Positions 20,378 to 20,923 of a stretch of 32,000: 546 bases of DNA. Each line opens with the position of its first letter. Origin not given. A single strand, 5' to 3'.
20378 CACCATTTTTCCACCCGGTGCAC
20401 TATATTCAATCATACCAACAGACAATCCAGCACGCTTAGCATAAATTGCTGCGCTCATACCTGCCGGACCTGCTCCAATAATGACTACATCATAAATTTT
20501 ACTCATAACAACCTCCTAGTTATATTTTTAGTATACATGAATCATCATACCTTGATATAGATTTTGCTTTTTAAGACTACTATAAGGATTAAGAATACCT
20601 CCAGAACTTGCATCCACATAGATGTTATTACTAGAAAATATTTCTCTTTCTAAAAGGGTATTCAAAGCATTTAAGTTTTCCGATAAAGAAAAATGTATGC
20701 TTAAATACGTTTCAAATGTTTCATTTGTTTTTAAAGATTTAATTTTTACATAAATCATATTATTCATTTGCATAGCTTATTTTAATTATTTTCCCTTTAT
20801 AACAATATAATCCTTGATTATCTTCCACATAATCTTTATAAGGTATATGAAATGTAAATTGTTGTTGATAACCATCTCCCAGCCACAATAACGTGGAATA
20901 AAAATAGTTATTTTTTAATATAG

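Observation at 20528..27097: Compact type VII-like secretion locus lacking EssA, EssB/YukC and EsaA/YueB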

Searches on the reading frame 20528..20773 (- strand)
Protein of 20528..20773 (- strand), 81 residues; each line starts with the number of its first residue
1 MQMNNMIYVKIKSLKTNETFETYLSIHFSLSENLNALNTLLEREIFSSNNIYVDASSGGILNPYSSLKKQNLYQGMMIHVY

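Call 3: search_protein_families(library=pfam, proteins=[window:20528-20773:-], max_evalue=1)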
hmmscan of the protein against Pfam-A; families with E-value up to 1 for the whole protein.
window:20528-20773:- (81 aa): 0 families

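Call 4: search_protein_families(library=ncbifam, proteins=[window:20528-20773:-], max_evalue=1)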
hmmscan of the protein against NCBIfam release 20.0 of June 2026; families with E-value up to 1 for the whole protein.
window:20528-20773:- (81 aa): 0 families

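Call 19: predict_structure(protein=window:20528-20773:-)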
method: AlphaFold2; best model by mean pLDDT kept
length: 81 residues; sequences in the alignment: 1
mean_pLDDT: 44.4   pTM: 0.31
mean pLDDT of the five models: 44.4, 43.5, 43.2, 42.6, 41.5
residues with pLDDT >= 90: 0; 70-90: 1; 50-70: 29; < 50: 51
segments of 3 or more residues with pLDDT < 50: 1-5, 27-30, 42-81
pLDDT, mean of each block of 10 residues (from residue 1): 52 61 55 51 43 35 28 31 35
secondary structure, 60 per line:
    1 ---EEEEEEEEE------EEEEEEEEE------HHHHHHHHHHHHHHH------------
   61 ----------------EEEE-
elements in order: E4-12 E19-27 H34-48 E77-80

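Call 47: search_solved_structures(query=A2, max_evalue=10, show_alignments=3)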
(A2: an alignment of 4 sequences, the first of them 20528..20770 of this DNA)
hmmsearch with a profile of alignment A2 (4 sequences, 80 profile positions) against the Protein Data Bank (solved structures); distinct sequences matched with E-value up to 10: 2.
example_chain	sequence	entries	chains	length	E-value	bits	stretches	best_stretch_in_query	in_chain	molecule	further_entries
3cve_A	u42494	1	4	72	0.4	14.3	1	14-47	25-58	Homer protein homolog 1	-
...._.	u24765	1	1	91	1.5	12.4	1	4-72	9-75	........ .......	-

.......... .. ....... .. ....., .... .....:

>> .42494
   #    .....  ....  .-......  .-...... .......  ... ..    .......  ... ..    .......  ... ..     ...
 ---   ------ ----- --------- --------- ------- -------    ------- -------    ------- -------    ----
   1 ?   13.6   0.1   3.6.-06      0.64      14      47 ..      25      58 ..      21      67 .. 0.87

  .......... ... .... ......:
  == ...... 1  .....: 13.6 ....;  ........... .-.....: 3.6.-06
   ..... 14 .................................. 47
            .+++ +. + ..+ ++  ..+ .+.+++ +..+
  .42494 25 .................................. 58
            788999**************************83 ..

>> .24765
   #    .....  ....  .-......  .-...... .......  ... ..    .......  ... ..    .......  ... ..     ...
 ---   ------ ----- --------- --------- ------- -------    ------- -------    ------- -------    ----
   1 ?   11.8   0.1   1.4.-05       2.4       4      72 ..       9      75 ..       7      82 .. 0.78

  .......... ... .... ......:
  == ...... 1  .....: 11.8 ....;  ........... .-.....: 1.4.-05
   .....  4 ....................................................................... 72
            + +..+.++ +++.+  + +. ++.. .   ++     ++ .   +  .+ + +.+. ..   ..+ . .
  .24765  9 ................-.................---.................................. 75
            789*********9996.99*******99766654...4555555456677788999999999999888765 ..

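Call 49: search_protein_families(library=pfam, alignment_id=A2, max_evalue=10)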
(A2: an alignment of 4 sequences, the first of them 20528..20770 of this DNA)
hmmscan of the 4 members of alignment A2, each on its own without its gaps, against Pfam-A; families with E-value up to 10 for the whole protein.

A. member 1, window:20528-20770:- (80 aa): 0 families

B. families by the number of members that match (of 4 scanned): 5 families
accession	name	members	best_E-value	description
PF00817.25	IMS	1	0.01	impB/mucB/samB family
PF01335.27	DED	1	0.021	Death effector domain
PF00152.25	tRNA-synt_2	1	0.086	tRNA synthetases class II (D, K and N)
PF00404.24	Dockerin_1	1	0.16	Dockerin type I domain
PF25015.1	RBD_AKAP-17A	1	0.17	AKAP-17A-like, RNA-binding domain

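Call 64: fold_search(model_id=the predicted structure, library=pdb)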
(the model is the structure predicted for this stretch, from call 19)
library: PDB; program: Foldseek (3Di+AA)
matches with E <= 10: 336; with E <= 0.001: 0
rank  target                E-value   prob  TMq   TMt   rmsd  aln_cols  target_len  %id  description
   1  5i2m_B                5.0e-01  0.08  0.22  0.06  11.7        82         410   10  CRYSTAL STRUCTURE OF VSV-INDIANA (MUDD-SUMMERS STRAIN) GLYCOPROTEIN UNDER ITS ACIDIC CONFORMATION (released 2016-02-24)
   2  6dj3_B                6.8e-01  0.12  0.29  0.17  11.9        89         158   12  Crystal structure of CNNM2 cyclic nucleotide-binding homology domain (released 2018-10-31)
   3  5i2m_C                6.8e-01  0.07  0.22  0.06  11.8        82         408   10  CRYSTAL STRUCTURE OF VSV-INDIANA (MUDD-SUMMERS STRAIN) GLYCOPROTEIN UNDER ITS ACIDIC CONFORMATION (released 2016-02-24)
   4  6dj3_A                7.7e-01  0.16  0.29  0.18  11.8        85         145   10  Crystal structure of CNNM2 cyclic nucleotide-binding homology domain (released 2018-10-31)
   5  5i2m_A                8.7e-01  0.07  0.22  0.06  11.8        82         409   10  CRYSTAL STRUCTURE OF VSV-INDIANA (MUDD-SUMMERS STRAIN) GLYCOPROTEIN UNDER ITS ACIDIC CONFORMATION (released 2016-02-24)
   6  6mn6_B                9.8e-01  0.11  0.20  0.07  12.6        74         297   15  Crystal structure of the cytosolic domain of human CNNM3 (released 2019-10-09)
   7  5i2s_A                1.1e+00  0.06  0.23  0.06  11.4        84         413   10  PREFUSION FORM OF THE VESICULAR STOMATITIS VIRUS GLYCOPROTEIN G ECTODOMAIN (released 2016-03-02)
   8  6xd4                  1.2e+00  0.21  0.26  0.06   6.5        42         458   21  CDC-like protein (released 2021-04-21)
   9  6x91_H                1.2e+00  0.20  0.26  0.06   5.4        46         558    9  Crystal structure of MBP-fused human APOBEC1 (released 2020-12-09)
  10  4hyk_A                1.4e+00  0.10  0.23  0.09   6.0        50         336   12  Dbh Ternary Complex (substrates partially disordered) (released 2013-01-02)
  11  8ip8_xa               1.6e+00  0.15  0.32  0.36  10.6        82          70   12  Wheat 80S ribosome stalled on AUG-Stop boron dependently (released 2024-02-21)
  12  6g52_H                1.6e+00  0.12  0.20  0.13   7.0        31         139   19  CRYSTAL STRUCTURE OF THE CNMP BINDING DOMAIN OF THE MAGNESIUM TRANSPORTER CNNM4 (released 2019-04-10)
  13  2w7o_A                1.6e+00  0.10  0.26  0.08   5.6        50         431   16  Structure and Activity of Bypass Synthesis by Human DNA Polymerase Kappa Opposite the 7,8-Dihydro-8-oxodeoxyguanosine  (released 2009-06-16)
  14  6dfd_A                1.8e+00  0.12  0.20  0.13   9.4        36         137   17  Crystal structure of CNNM3 cyclic nucleotide-binding homology domain (released 2018-10-31)
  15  4f4z_B                1.8e+00  0.08  0.21  0.07   6.6        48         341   17  Y-family DNA polymerase chimera Dpo4-Dpo4-Dbh (released 2013-01-02)
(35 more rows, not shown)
